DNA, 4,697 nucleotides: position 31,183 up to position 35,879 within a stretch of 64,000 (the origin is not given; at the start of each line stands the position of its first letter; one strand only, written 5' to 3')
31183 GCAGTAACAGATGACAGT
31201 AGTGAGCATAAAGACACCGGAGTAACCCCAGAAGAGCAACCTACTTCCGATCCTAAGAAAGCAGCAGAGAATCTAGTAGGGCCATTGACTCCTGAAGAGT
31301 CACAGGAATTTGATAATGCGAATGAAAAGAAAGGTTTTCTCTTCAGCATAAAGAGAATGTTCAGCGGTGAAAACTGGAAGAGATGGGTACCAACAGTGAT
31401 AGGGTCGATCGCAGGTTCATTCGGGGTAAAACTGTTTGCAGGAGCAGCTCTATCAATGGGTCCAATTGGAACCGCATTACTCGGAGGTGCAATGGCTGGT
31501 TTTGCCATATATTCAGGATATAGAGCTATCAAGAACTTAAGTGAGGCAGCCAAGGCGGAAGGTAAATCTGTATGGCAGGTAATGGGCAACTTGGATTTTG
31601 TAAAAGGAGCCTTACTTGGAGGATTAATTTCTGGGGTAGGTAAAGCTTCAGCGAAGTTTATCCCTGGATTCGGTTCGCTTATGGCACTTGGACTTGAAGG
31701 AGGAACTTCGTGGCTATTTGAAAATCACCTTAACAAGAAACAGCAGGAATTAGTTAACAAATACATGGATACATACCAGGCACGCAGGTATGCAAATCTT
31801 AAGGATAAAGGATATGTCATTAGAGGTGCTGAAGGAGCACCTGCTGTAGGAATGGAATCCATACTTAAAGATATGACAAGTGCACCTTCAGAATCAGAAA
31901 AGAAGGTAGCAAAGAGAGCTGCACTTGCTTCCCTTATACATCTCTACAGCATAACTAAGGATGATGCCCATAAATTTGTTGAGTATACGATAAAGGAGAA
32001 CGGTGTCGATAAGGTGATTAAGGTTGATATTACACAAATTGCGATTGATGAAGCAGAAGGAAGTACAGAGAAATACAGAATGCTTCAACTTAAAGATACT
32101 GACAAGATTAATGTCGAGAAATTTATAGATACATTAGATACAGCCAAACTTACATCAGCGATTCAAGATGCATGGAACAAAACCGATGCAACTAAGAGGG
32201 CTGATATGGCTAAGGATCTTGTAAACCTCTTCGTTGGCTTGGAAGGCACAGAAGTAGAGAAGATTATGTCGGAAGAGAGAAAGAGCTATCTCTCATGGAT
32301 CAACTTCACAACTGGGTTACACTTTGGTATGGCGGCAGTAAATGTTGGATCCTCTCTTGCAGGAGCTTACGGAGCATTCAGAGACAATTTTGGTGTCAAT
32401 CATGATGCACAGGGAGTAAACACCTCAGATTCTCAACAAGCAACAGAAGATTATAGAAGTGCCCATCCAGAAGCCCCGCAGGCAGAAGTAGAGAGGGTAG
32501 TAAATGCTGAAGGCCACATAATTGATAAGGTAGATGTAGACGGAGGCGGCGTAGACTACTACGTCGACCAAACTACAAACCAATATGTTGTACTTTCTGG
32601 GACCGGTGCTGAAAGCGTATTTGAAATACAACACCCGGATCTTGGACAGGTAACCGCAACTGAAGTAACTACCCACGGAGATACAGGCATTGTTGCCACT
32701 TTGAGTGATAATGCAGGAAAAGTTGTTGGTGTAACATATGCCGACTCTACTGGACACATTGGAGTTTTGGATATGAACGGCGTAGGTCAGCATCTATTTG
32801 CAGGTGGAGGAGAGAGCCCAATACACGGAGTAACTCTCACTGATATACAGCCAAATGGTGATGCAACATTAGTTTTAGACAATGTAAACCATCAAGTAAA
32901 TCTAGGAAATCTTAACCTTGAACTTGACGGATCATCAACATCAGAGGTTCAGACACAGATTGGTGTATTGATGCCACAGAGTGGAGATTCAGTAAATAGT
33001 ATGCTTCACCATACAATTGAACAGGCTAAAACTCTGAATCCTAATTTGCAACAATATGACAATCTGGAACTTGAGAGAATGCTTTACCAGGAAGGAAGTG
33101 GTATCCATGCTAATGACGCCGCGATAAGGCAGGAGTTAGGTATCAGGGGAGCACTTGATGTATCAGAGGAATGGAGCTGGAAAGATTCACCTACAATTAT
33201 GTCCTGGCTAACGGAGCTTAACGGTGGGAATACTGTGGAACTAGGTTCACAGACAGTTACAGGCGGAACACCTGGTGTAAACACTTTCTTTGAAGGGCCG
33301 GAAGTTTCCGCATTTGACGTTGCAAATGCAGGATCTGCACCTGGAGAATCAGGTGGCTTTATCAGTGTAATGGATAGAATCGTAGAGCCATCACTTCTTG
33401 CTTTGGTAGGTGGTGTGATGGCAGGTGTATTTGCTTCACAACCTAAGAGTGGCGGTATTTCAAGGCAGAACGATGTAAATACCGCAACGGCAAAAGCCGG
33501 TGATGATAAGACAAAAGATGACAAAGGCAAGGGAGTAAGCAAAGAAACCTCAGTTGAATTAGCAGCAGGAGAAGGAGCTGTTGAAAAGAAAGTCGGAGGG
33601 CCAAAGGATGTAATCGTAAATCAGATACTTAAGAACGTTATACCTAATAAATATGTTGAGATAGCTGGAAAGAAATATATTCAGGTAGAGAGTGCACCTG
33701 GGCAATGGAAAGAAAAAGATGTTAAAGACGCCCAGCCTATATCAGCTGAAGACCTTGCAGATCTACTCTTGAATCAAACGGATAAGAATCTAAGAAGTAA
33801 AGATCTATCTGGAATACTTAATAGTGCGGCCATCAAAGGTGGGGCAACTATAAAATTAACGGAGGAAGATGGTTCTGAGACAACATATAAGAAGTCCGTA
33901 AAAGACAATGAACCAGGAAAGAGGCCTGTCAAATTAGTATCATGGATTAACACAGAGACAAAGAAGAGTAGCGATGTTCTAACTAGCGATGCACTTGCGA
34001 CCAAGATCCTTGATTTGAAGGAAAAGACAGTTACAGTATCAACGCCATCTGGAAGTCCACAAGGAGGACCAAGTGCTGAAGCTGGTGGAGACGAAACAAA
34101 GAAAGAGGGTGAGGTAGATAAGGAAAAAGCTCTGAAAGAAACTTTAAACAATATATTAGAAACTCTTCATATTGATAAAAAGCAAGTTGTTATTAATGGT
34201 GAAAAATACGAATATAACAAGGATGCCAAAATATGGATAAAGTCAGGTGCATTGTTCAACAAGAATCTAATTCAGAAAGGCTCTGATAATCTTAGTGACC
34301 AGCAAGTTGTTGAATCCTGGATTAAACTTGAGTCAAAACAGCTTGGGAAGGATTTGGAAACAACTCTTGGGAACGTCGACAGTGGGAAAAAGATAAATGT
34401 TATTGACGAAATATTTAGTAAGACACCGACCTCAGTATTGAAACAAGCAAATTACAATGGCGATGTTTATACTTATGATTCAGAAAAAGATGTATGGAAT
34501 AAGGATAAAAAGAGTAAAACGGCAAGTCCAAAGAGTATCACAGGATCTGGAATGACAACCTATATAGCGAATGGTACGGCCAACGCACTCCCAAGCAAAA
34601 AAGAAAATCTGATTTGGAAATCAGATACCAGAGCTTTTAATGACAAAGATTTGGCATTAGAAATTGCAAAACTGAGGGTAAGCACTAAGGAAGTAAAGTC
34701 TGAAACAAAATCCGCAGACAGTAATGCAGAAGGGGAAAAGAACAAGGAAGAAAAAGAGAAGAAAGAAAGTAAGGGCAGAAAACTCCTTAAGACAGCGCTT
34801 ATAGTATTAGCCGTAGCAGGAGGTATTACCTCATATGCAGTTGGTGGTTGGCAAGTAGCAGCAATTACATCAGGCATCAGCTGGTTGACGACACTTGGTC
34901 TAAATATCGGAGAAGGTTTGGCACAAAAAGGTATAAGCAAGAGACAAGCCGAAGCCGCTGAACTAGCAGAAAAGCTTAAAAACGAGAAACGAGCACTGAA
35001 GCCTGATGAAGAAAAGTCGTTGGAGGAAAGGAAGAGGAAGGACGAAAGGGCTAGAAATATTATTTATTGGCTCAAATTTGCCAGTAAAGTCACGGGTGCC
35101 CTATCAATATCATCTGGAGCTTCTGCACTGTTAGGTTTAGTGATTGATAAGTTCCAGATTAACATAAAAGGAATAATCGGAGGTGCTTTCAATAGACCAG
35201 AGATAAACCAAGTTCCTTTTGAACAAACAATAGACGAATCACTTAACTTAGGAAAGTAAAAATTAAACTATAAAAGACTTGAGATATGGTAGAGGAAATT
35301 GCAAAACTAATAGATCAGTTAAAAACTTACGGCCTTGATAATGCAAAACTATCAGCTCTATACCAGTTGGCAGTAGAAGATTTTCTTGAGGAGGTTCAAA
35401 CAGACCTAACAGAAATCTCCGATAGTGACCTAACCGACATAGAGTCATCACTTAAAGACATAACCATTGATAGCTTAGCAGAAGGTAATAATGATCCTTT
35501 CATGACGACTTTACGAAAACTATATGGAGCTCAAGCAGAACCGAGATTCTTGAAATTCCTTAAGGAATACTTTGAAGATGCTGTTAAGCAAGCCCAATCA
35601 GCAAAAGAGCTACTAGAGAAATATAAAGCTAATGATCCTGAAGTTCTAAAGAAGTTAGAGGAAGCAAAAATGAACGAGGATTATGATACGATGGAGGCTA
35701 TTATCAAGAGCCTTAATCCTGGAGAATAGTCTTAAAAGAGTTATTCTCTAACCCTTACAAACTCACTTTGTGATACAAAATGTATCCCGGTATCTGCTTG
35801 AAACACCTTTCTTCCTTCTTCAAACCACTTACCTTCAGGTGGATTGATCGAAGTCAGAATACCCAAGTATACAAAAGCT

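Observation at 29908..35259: Giant 1783-aa membrane protein with a glycine-zipper TM cluster, internal repeats and flanking small acidic helical proteins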

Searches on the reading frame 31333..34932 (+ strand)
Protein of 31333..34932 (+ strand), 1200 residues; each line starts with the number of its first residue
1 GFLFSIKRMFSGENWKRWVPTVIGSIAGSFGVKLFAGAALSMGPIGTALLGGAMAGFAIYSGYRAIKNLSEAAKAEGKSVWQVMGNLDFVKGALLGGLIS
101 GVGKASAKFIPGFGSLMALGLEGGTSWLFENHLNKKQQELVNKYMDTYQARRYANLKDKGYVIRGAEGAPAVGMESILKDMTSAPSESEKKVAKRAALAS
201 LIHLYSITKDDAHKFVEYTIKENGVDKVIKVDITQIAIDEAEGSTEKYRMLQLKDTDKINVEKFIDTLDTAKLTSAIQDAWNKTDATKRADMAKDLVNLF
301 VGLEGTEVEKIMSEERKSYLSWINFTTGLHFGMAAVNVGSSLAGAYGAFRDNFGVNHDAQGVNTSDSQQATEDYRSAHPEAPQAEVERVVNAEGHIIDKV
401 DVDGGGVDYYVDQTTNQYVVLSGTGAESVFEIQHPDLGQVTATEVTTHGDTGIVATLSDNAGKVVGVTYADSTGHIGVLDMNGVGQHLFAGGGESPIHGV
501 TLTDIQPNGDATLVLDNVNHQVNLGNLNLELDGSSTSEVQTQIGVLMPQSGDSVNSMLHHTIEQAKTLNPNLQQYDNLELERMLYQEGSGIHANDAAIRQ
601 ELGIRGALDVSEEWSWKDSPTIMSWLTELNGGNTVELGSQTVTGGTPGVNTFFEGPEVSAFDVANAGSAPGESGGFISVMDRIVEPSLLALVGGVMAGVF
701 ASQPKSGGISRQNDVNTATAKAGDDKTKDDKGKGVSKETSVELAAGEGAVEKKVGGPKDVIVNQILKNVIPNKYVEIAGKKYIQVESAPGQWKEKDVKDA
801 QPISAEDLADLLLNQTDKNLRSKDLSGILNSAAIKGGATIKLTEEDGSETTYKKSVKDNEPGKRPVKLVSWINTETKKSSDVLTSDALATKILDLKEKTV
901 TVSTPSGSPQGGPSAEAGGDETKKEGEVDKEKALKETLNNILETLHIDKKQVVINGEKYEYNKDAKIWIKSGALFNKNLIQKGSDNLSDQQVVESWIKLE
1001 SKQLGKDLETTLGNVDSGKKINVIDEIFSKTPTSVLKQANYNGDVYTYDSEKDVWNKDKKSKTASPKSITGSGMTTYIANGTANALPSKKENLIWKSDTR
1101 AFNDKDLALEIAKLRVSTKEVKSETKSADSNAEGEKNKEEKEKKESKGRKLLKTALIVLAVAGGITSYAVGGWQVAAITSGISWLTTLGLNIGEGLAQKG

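Call 32: search_protein_representatives(protein=window:31333-34932:+)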
Query: 1200 residues. Proteins with E-value up to 0.001 (for the whole library): 15; up to 1e-10: 13; up to 1e-30: 11. The best 15 are listed.
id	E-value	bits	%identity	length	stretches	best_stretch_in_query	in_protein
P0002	4.0e-111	389.4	35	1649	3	1-715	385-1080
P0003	1.4e-109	384.2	36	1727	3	1-737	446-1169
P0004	1.7e-105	370.7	37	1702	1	1-695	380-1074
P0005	3.0e-104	366.6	33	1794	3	2-725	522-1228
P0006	3.4e-101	356.5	38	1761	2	1-650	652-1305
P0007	2.8e-99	350.2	35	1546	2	1-663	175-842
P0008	4.6e-99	349.4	36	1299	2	1-672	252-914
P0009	9.1e-98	345.1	34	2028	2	1-655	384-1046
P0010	1.2e-74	268.6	31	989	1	1-654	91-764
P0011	1.9e-68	248.0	29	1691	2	1-668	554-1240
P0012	1.2e-56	209.0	100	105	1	145-249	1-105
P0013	1.1e-26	109.8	24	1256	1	3-683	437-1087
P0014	4.3e-13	64.7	34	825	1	400-653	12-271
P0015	6.2e-05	37.7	29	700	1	1-137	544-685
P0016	4.0e-04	35.0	38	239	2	1093-1187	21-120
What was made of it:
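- The full HMMER scan gave 15 hits, 11 of them below 1e-30, all 989-2028 aa, sharing query aa 476-1190 (call 32).
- Tried and rejected: The full HMMER scan (call 32) replaced them.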

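Call 39: list_cluster_members(proteins=[P0002, P0003, P0004, P0005, P0006, P0007, P0008, P0009, P0010, P0011])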
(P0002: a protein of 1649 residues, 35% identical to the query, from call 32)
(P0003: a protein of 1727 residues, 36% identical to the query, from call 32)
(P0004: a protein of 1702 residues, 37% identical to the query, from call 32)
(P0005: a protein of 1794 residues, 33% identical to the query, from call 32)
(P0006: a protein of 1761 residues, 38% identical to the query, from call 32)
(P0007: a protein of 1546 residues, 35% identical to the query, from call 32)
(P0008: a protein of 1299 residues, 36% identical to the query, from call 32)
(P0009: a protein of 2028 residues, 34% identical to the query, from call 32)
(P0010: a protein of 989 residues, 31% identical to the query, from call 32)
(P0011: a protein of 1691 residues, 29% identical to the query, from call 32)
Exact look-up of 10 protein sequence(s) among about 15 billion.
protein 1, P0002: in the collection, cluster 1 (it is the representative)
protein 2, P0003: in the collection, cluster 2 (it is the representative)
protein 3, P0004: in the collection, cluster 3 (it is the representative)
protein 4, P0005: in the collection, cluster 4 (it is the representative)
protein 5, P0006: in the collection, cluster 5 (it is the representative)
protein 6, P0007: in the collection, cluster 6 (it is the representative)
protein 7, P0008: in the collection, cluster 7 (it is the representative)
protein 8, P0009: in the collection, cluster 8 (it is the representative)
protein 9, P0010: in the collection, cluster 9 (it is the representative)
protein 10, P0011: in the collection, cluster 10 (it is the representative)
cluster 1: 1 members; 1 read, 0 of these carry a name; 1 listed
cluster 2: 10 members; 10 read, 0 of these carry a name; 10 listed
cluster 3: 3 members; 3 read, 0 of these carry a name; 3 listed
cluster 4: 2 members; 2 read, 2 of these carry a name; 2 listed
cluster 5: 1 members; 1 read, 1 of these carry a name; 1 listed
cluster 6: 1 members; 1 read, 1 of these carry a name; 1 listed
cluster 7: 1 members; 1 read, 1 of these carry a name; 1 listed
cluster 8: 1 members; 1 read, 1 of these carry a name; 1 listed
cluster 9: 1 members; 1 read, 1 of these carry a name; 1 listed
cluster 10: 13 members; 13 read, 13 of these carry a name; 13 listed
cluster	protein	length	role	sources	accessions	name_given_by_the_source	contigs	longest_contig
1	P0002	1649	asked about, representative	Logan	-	-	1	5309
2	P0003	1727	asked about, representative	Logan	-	-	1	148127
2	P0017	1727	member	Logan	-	-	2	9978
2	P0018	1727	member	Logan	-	-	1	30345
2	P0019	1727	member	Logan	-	-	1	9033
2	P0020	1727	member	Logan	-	-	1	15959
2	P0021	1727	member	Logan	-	-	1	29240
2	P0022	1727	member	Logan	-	-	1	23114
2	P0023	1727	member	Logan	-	-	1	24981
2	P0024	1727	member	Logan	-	-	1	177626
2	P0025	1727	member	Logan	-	-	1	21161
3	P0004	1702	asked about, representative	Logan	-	-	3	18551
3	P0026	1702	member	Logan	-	-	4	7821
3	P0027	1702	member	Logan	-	-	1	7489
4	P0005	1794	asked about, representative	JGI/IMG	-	hypothetical protein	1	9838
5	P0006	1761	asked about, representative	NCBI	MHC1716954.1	MAG: hypothetical protein AB9915_03685 [Candidatus Dojkabacteria bacterium]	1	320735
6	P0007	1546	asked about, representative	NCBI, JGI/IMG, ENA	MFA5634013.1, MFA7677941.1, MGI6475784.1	MAG: hypothetical protein WCY00_00285 [Candidatus Dojkabacteria bacterium] | hypothetical protein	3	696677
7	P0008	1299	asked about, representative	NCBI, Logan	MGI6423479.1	MAG: hypothetical protein ACOX0X_02615 [Candidatus Dojkabacteria bacterium]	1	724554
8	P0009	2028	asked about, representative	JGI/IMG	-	hypothetical protein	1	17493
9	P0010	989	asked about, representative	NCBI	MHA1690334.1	MAG: hypothetical protein ACTSU7_01725, partial [Candidatus Heimdallarchaeaceae archaeon]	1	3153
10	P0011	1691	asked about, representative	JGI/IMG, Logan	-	Arc/MetJ family transcription regulator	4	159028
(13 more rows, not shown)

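Call 54: search_protein_families(library=pfam, proteins=[P0004, P0007, P0009, P0014, P0013, P0006], max_evalue=0.01)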
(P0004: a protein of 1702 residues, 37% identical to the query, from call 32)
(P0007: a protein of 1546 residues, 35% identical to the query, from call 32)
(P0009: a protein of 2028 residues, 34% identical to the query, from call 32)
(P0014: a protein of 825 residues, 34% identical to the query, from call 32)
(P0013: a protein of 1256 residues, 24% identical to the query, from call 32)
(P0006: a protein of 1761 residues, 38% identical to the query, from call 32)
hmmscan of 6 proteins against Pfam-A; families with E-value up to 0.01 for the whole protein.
P0004 (1702 aa): 0 families

P0007 (1546 aa): 0 families

P0009 (2028 aa): 0 families

P0014 (825 aa): 1 family
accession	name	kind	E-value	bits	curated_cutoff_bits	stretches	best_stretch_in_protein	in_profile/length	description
PF00535.33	Glycos_transf_2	-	1e-06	29.2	23.3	1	478-541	1-60/168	Glycosyl transferase family 2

P0013 (1256 aa): 0 families

P0006 (1761 aa): 1 family
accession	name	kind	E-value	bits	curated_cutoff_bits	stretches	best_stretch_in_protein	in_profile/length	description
PF16326.10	ABC_tran_CTD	-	0.0005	20.7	32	1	563-596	4-37/69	ABC transporter C-terminal domain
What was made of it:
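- In P0014 a GT2 domain sits after TM6 (call 54). P0014 is a fusion with a GT2 domain (call 54). The GT2 domain fused in that position in P0014 makes an outside location unlikely (call 54).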

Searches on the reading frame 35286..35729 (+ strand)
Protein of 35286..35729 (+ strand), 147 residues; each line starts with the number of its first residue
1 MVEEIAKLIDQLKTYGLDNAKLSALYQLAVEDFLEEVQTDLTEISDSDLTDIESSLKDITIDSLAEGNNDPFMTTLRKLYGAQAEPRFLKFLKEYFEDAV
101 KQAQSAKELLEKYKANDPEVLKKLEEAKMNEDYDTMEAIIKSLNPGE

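Call 9: search_protein_families(library=pfam, proteins=[window:35286-35729:+], max_evalue=0.01)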
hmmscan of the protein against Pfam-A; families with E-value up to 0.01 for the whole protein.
window:35286-35729:+ (147 aa): 1 family
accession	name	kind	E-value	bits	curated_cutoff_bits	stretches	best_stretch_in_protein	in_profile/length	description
PF14701.12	hDGE_amylase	-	0.002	17.7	27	1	3-142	156-294/439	Glycogen debranching enzyme, glucanotransferase domain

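Call 10: search_protein_families(library=ncbifam, proteins=[window:35286-35729:+], max_evalue=0.01)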
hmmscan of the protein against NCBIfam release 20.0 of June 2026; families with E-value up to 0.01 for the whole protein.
window:35286-35729:+ (147 aa): 2 families
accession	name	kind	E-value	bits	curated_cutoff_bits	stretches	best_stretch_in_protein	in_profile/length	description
NF002824.0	PRK02998.1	subfamily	0.00033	20.1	360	1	80-134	33-90/283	peptidylprolyl isomerase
NF005379.0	PRK06922.1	equivalog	0.0089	14.4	602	1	43-108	187-252/677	class I SAM-dependent methyltransferase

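Call 24: search_protein_families(library=phrogs, proteins=[window:35286-35726:+], max_evalue=0.01)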
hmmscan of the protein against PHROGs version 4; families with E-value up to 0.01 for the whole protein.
window:35286-35726:+ (147 aa): 0 families

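Call 95: search_solved_structures(query=A4, max_evalue=10)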
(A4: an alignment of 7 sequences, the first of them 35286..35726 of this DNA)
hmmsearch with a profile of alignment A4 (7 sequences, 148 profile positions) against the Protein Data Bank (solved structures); distinct sequences matched with E-value up to 10: 6.
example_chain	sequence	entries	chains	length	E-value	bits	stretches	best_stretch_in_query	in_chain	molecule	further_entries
8fkp_NO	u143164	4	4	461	0.094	16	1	5-121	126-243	Ribosomal RNA processing protein 1 homolog A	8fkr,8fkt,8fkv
2ncg_A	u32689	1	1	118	0.12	15.7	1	4-92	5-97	RGA1e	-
4d5s_A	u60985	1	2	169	0.13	15.6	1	33-140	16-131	A49R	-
4d5r_A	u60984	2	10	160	0.34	14.2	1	33-140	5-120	A49 | PROTEIN A49R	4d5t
9ilk_A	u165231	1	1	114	0.74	13.1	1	73-138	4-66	Transcriptional regulator SarA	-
9ill_A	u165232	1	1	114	0.91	12.8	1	73-138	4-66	Transcriptional regulator SarA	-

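Call 98: search_protein_families(library=padloc, proteins=[window:35286-35726:+], max_evalue=0.01)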
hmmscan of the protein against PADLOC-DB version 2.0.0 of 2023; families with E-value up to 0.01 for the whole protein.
window:35286-35726:+ (147 aa): 2 families
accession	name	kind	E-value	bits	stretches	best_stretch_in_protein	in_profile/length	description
PDLC00349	PtuB1|PtuB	-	0.001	17.1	1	7-88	174-253/260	Unknown function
PDLC01930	CARF7--CARF_DUF2103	-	0.0049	14.2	1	3-108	214-314/353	-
